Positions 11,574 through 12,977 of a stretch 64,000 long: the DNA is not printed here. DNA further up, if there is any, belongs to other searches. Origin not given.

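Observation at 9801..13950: Gene order TPR, NHL beta-propeller, two omcS-like genes (then the giant gene) mirrors the Geobacter omcS neighbourhood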

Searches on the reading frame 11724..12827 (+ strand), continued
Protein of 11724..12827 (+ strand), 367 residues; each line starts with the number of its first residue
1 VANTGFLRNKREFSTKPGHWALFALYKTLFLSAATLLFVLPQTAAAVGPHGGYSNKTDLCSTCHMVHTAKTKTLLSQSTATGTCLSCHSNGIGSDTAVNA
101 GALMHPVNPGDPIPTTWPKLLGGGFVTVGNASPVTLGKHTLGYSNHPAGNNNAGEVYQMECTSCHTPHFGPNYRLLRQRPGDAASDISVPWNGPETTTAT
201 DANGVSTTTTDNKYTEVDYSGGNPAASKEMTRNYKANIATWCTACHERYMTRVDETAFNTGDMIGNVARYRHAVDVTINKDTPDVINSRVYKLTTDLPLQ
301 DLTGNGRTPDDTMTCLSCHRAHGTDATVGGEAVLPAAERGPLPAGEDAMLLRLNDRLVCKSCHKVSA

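Call 30: find_encoding_contigs(protein=P0056, flank=10000, max_places=2)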
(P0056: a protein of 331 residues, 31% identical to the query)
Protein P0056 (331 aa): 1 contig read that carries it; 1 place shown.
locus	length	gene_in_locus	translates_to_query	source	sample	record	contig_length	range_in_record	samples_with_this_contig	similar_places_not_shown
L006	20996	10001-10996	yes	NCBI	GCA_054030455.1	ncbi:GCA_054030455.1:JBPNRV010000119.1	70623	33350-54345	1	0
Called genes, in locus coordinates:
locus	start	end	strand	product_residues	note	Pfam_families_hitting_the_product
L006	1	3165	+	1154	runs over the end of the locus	PF00317:Ribonuc_red_lgN, PF02867:Ribonuc_red_lgC, PF14890:Intein_splicing, PF14528:LAGLIDADG_3, PF12637:TSCPD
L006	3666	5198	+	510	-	PF03264:Cytochrom_NNT (weak), PF14522:Cytochrome_C7 (faint)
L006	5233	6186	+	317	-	PF12895:ANAPC3, PF14559:TPR_19 (weak), PF13432:TPR_16, PF07719:TPR_2, PF13414:TPR_11, PF13424:TPR_12, PF13432:TPR_16, PF14559:TPR_19, +29 more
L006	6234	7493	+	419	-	PF01731:Arylesterase (faint), PF06739:SBBP (faint), PF08450:SGL (faint), PF17170:DUF5128 (faint), PF25021:TEN_NHL (faint), PF01436:NHL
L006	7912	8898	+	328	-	PF14522:Cytochrome_C7 (faint), PF14537:Cytochrom_c3_2 (faint), PF09699:Paired_CXXCH_1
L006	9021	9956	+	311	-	PF14522:Cytochrome_C7 (faint), PF14537:Cytochrom_c3_2 (faint), PF09699:Paired_CXXCH_1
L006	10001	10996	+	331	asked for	PF14522:Cytochrome_C7 (faint), PF14537:Cytochrom_c3_2 (faint), PF00034:Cytochrom_C (faint), PF09699:Paired_CXXCH_1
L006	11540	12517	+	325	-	PF25021:TEN_NHL (faint), PF24684:Vgb_lyase (weak), PF08450:SGL (faint), PF01436:NHL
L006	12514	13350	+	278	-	PF14537:Cytochrom_c3_2 (faint), PF22113:Mtrc-MtrF_II-IV_dom (faint), PF14522:Cytochrome_C7 (faint), PF09699:Paired_CXXCH_1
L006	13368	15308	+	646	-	PF09699:Paired_CXXCH_1 (weak), PF14522:Cytochrome_C7 (faint), PF22113:Mtrc-MtrF_II-IV_dom (faint)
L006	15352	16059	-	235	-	PF01209:Ubie_methyltran (weak), PF13489:Methyltransf_23, PF08241:Methyltransf_11, PF08242:Methyltransf_12, PF13649:Methyltransf_25, PF13847:Methyltransf_31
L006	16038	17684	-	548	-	PF01225:Mur_ligase, PF08245:Mur_ligase_M, PF02875:Mur_ligase_C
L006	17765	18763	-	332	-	PF00005:ABC_tran, PF08352:oligo_HPY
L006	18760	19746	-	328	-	PF00005:ABC_tran, PF08352:oligo_HPY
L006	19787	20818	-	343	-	PF12911:OppC_N, PF00528:BPD_transp_1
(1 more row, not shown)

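Call 31: find_encoding_contigs(protein=P0068, flank=10000, max_places=2)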
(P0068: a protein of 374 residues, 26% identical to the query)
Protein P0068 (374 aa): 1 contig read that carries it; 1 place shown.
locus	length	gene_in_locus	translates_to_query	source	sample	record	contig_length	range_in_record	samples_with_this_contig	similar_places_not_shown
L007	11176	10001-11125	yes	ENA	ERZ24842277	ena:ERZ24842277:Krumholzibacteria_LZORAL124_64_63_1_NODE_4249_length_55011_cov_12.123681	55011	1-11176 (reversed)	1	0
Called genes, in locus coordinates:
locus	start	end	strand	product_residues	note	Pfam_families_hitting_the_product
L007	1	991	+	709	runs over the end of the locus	-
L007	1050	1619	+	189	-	-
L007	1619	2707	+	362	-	-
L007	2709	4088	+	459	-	PF13145:Rotamase_2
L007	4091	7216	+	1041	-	-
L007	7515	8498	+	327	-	PF01436:NHL (faint)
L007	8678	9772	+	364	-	PF09699:Paired_CXXCH_1 (faint), PF22113:Mtrc-MtrF_II-IV_dom (faint)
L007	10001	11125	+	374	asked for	PF14537:Cytochrom_c3_2 (faint), PF09699:Paired_CXXCH_1 (faint), PF14522:Cytochrome_C7 (faint)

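Call 33: predict_structure(alignment_id=A1)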
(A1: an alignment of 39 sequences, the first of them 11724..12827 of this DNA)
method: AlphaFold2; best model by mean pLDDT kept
length: 367 residues; sequences in the alignment: 39
mean_pLDDT: 61.8   pTM: 0.62
mean pLDDT of the five models: 61.8, 51.3, 50.9, 47.2, 45.8
residues with pLDDT >= 90: 16; 70-90: 114; 50-70: 131; < 50: 106
segments of 3 or more residues with pLDDT < 50: 1-10, 40-75, 127-137, 286-289, 323-334, 342-367
pLDDT, mean of each block of 10 residues (from residue 1): 45 59 85 79 39 38 41 51 72 66 61 59 51 47 62 68 77 84 86 85 90 71 57 81 78 56 57 63 49 62 76 71 45 51 41 39 36
secondary structure, 60 per line:
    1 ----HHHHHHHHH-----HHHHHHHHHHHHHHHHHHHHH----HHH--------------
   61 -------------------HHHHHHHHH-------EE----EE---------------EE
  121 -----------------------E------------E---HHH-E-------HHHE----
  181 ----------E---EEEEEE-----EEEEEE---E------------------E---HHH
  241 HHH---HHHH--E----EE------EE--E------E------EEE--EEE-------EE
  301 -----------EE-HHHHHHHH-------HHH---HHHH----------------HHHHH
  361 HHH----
elements in order: H5-13 H19-39 H80-88 E195-200 E206-211 H238-243 H247-250 E284-286 E289-291 H315-322 H336-339 H356-363

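Call 39: fold_search(model_id=the predicted structure, library=pdb)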
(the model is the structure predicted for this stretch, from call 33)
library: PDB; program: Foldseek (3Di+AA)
matches with E <= 10: 52; with E <= 0.001: 0
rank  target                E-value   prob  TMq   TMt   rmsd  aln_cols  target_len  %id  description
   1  8so5_I                1.2e+00  0.07  0.09  0.06  14.6        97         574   15  Crystal structure of the engineered quorum quenching acylase MacQ variant M1 - acylated form (released 2024-04-03)
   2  5c9i_A                1.2e+00  0.06  0.08  0.04  14.5        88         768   16  Structure of N-acylhomoserine lactone acylase MacQ shortened spacer mutant (delta202-208) in uncleaved form (released 2016-06-29)
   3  4yf9_I                1.2e+00  0.05  0.08  0.05  14.1        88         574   16  Structure of N-acylhomoserine lactone acylase MacQ (released 2016-03-02)
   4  4yf9_C                1.2e+00  0.07  0.07  0.05  14.1        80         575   14  Structure of N-acylhomoserine lactone acylase MacQ (released 2016-03-02)
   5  5c9i_C                1.6e+00  0.07  0.09  0.05  14.2        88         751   17  Structure of N-acylhomoserine lactone acylase MacQ shortened spacer mutant (delta202-208) in uncleaved form (released 2016-06-29)
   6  2z48_A                1.6e+00  0.01  0.09  0.08  21.1       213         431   12  Crystal Structure of Hemolytic Lectin CEL-III Complexed with GalNac (released 2007-10-30)
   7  5c9i_D                2.0e+00  0.07  0.08  0.04   8.3        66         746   17  Structure of N-acylhomoserine lactone acylase MacQ shortened spacer mutant (delta202-208) in uncleaved form (released 2016-06-29)
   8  8so5_L                2.2e+00  0.06  0.08  0.06  12.5        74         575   16  Crystal structure of the engineered quorum quenching acylase MacQ variant M1 - acylated form (released 2024-04-03)
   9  3gw6_D                2.6e+00  0.07  0.06  0.09  14.6        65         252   20  Intramolecular Chaperone (released 2010-02-02)
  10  9b7p_C                3.4e+00  0.01  0.09  0.08  14.0       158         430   13  Fab2-6 in complex with the capsid of Adeno-associated virus type 9 (released 2025-04-16)
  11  3gw6_B                4.1e+00  0.06  0.06  0.09  14.8        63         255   22  Intramolecular Chaperone (released 2010-02-02)
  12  6n4c_D                4.9e+00  0.09  0.06  0.02   6.6        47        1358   26  EM structure of the DNA wrapping in bacterial open transcription initiation complex (released 2020-05-27)
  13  8a5q_X                4.9e+00  0.06  0.06  0.33  11.0        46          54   15  Structure of Arp4-Ies4-N-actin-Arp8-Ino80HSA subcomplex (A-module) of Chaetomium thermophilum INO80 on straight DNA (released 2022-12-14)
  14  8s89                  5.3e+00  0.10  0.06  0.06   9.3        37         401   27  Efficient and scalable protein design using a relaxed sequence space (released 2024-10-16)
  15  3mfx_C                5.3e+00  0.03  0.06  0.14  17.0        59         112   15  Crystal Structure of the sensory box domain of the sensory-box/GGDEF protein SO_1695 from Shewanella oneidensis, North (released 2010-04-14)
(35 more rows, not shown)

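Call 42: list_cluster_members(proteins=[P0001, P0010, P0017, P0018, P0021, P0050, P0056, P0067, P0005, P0029])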
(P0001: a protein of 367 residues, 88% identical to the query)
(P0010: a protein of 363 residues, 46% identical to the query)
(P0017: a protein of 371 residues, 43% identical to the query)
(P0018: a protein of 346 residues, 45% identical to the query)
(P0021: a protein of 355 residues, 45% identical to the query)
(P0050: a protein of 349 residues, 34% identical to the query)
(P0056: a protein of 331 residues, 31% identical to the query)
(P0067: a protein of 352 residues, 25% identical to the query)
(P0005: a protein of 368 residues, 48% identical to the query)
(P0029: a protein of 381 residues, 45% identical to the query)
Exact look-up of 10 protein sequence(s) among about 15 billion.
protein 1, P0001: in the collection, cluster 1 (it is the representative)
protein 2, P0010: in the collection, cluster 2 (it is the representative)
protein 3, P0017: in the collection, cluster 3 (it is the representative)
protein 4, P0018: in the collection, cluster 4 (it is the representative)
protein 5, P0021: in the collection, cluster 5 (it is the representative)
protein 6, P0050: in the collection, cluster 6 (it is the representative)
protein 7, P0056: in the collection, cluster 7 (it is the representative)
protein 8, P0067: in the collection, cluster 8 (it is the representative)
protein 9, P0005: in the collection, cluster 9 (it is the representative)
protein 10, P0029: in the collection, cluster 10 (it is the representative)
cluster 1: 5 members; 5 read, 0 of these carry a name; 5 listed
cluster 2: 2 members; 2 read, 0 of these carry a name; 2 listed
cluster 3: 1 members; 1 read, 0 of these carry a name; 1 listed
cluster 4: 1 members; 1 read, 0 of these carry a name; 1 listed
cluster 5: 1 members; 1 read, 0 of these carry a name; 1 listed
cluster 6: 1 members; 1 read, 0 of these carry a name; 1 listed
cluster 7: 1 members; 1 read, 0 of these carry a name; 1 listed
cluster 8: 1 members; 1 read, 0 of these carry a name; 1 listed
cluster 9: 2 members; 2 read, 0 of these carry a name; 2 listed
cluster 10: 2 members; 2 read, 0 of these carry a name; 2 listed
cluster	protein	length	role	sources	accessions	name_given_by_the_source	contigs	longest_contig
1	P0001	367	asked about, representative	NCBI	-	-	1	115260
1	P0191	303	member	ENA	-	-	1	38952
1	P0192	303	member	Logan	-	-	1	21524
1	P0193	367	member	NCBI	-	-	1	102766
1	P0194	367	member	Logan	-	-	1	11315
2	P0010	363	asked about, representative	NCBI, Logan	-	-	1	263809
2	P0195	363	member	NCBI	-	-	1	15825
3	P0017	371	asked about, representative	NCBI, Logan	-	-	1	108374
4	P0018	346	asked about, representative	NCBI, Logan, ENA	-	-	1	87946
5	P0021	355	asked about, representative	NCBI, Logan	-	-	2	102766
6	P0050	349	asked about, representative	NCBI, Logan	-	-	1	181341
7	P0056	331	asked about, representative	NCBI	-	-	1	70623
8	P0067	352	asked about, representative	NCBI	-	-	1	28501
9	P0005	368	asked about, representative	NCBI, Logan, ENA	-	-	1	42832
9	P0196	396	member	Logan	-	-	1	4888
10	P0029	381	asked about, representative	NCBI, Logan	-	-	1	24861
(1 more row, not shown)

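Call 44: find_related_loci(query=A1, collection=genome_contigs, flank=10000)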
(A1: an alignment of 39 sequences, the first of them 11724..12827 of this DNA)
Query A1 (367 aa) in genome_contigs; peptide patterns used: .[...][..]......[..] (x = any residue, [..] = any of these).
599 stretches matched a pattern (row limit reached: there are more); 226 encode a relative of the query (tblastn E <= 1e-3); the best 80 are kept; 79 distinct loci.
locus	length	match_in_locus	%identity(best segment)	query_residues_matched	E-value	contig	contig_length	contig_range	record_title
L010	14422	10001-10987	46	27-365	8e-90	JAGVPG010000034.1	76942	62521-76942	MAG: Actinomycetota bacterium isolate DeMMO3_18 c_000000052088, whole genome shotgun sequence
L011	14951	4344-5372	32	25-364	5e-39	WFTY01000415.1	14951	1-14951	MAG: Anaerolineales bacterium isolate S139_47 k151_562352, whole genome shotgun sequence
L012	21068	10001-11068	32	13-364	2e-38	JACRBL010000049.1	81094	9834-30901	MAG: Chloroflexi bacterium isolate NC_groundwater_1619_Pr3_B-0.1um_56_27 SR-2_scaffold_141_2720313, whole genome shotgun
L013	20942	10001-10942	30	44-367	8e-35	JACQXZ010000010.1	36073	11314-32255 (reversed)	MAG: Actinomycetota bacterium isolate NC_groundwater_1528_Pr4_S-0.65um_37_9 SR1-18-Sp65_coassembly_scaffold_116769, whol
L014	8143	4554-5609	32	25-364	1e-34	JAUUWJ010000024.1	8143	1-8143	MAG: Actinomycetes bacterium isolate CSMAG_36 CSMAG_36_k141_856839_length_8143_cov_6.0000, whole genome shotgun sequence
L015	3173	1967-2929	31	20-364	6e-32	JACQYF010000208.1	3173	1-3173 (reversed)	MAG: Chloroflexi bacterium isolate NC_groundwater_1534_Pr4_S-0.65um_60_13 SR1-18-Sp65_coassembly_scaffold_776236, whole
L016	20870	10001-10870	32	29-364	5e-31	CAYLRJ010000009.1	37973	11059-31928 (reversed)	MAG TPA_asm: uncultured Anaerolineaceae bacterium isolate binchicken_co219_197 genome assembly, contig: k141_333019, who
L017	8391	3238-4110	31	29-364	3e-30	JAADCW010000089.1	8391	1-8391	MAG: Chloroflexota bacterium isolate L_MaxBin.044 contig-127_10896, whole genome shotgun sequence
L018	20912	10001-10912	29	29-364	1e-29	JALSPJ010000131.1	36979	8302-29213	MAG: Anaerolineales bacterium isolate 356-284_metabat2_scaf2bin.041 356-284_scaffold_350_c1, whole genome shotgun sequen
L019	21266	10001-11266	28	8-363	1e-27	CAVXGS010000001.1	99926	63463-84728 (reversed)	MAG: uncultured Coriobacteriales bacterium isolate MFD02979.bin.1.88 genome assembly, contig: contig_100959, whole genom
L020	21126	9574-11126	30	29-364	2e-26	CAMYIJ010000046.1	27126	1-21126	MAG: uncultured Acidimicrobiaceae bacterium isolate FCS_M_Acidobacteriota_17 genome assembly, contig: scaffold_1425, who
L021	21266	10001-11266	28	6-364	2e-26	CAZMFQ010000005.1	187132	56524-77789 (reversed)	MAG TPA_asm: uncultured Eubacteriales bacterium isolate binchicken_co269_74 genome assembly, contig: NODE_67_length_1871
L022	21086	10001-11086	29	7-364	3e-26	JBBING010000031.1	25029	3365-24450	MAG: Chloroflexota bacterium isolate BQF170218_bin_250 NODE_1059_length_25029_cov_7.470970, whole genome shotgun sequenc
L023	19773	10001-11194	27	27-366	6e-26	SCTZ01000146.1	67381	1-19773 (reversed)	MAG: Chloroflexota bacterium isolate FW602_bin.16 FW602_bin.16-78435, whole genome shotgun sequence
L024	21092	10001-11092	28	25-363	6e-26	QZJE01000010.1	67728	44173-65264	MAG: Actinobacteria bacterium isolate SURF_47 Ga0104751_1000473, whole genome shotgun sequence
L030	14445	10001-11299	27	27-364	2e-25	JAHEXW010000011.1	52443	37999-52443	MAG: Actinomycetes bacterium isolate nzgw113 NODE_820_length_52444_cov_5.364390, whole genome shotgun sequence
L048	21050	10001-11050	28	50-364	2e-21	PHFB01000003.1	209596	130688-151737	MAG: Actinobacteria bacterium HGW-Actinobacteria-1 bjp_ig2102_scaffold_58, whole genome shotgun sequence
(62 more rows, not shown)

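Call 71: search_protein_families(library=ncbifam, proteins=[window:11724-12827:+], max_evalue=0.01)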
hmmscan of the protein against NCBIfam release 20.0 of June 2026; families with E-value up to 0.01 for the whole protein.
window:11724-12827:+ (367 aa): 5 families
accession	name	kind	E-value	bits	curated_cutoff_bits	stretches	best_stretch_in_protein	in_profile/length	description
TIGR01905.1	paired_CXXCH_1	subfamily_domain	7.7e-17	60.9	25.2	2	58-90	7-38/41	doubled CXXCH domain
TIGR03508.1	decahem_SO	subfamily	1.2e-07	31.5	192.2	1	60-90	146-176/258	DmsE family decaheme c-type cytochrome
NF041028.1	decahem_GSU2203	exception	4.4e-06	26.1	325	1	59-91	127-158/317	GSU2203 family decaheme c-type cytochrome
TIGR03153.1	cytochr_NrfH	equivalog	4.9e-06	26.6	134.2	0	49-89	20-60/138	cytochrome c nitrite reductase small subunit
NF045722.1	c3_cytochr_TmcA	equivalog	0.0011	18.8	114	0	54-90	52-89/125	acidic tetraheme cytochrome c3 TmcA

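Call 78: search_protein_families(library=pfam, proteins=[L048:5302-6024:+, L048:6037-9033:+, L048:9048-9905:+, L030:6844-8052:+, L030:8073-10001:+, L048:11056-12546:+, L048:14667-17831:+], max_evalue=0.001)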
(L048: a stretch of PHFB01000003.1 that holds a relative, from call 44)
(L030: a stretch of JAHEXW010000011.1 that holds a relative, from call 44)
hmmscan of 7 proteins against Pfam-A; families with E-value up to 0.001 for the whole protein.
L048:5302-6024:+ (240 aa): 2 families
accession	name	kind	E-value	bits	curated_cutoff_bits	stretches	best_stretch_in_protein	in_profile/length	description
PF04879.21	Molybdop_Fe4S4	-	9.7e-13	48.3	22.7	1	73-125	3-54/55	Molybdopterin oxidoreductase Fe4S4 domain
PF10518.14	TAT_signal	-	9.2e-07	28.9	22.7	1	35-55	1-21/21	TAT (twin-arginine translocation) pathway signal sequence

L048:6037-9033:+ (998 aa): 2 families
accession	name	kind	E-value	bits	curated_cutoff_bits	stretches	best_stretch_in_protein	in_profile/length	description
PF00384.28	Molybdopterin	-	1.9e-23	83.5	24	1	12-571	97-352/353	Molybdopterin oxidoreductase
PF01568.27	Molydop_binding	-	5.8e-16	59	26.8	2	851-909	1-58/110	Molydopterin dinucleotide binding domain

L048:9048-9905:+ (285 aa): 2 families
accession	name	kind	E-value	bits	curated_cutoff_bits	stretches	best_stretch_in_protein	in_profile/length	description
PF13247.11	Fer4_11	-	3.6e-08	34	26.2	1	59-113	5-59/100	4Fe-4S dicluster domain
PF12838.12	Fer4_7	-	0.0003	21.6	27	1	13-80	1-52/52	4Fe-4S dicluster domain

L030:6844-8052:+ (402 aa): 2 families
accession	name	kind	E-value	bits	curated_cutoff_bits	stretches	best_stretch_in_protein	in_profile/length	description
PF01058.29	Oxidored_q6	-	3.2e-22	79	27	1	94-248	7-127/128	NADH ubiquinone oxidoreductase, 20 Kd subunit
PF14720.11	NiFe_hyd_SSU_C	-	1.2e-08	35.6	27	1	374-399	54-79/80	NiFe/NiFeSe hydrogenase small subunit C-terminal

L030:8073-10001:+ (642 aa): 1 family
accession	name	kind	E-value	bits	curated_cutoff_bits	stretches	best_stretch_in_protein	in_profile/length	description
PF00374.24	NiFeSe_Hases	-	2.2e-86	291.3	25.8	3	309-620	235-508/508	Nickel-dependent hydrogenase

L048:11056-12546:+ (496 aa): 0 families

L048:14667-17831:+ (1054 aa): 5 families
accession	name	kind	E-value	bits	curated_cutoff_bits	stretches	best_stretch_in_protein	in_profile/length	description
PF04122.17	CW_binding_2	-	7.4e-43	145.4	24.9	3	750-835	3-72/73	Cell wall binding domain 2 (CWB2)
PF14870.12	PSII_BNR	-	1.2e-16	61.3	27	3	247-383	7-150/303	Photosynthesis system II assembly factor YCF48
PF17957.7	Big_7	-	1.2e-06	29.5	24.1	1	658-724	7-60/70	Bacterial Ig domain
PF19077.6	Big_13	-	1.8e-06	28.8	27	0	619-655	65-101/102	Bacterial Ig-like domain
PF16403.11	Bact_surface_Ig-like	-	0.00059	20.3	27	0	708-733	41-67/71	Bacterial surface protein, Ig-like domain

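Call 84: search_protein_representatives(alignment_id=A1)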
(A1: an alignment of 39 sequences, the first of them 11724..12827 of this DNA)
Query: 39 sequences, 371 profile positions. Proteins with E-value up to 0.001 (for the whole library): 8374; up to 1e-10: 3515; up to 1e-30: 821. The best 150 are listed.
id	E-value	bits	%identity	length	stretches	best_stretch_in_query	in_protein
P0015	1.3e-122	425.9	-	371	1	9-358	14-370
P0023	2.4e-121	421.8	-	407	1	5-359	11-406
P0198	2.2e-119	415.3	-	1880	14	46-188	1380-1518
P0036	1.2e-118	412.8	-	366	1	19-360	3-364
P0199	3.8e-118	411.2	-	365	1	7-359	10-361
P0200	1.8e-111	389.2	-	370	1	15-358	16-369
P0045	3.7e-111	388.2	-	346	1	33-360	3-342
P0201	3.6e-110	384.9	-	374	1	20-358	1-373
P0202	1.8e-104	366.2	-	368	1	12-363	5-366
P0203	1.0e-99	350.6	-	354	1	21-359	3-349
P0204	4.5e-96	338.5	-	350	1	33-361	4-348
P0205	1.4e-95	337.0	-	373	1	23-362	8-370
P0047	1.4e-94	333.7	-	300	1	64-361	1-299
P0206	7.3e-93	328.0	-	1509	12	45-320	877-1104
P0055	1.6e-81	290.7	-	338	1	20-358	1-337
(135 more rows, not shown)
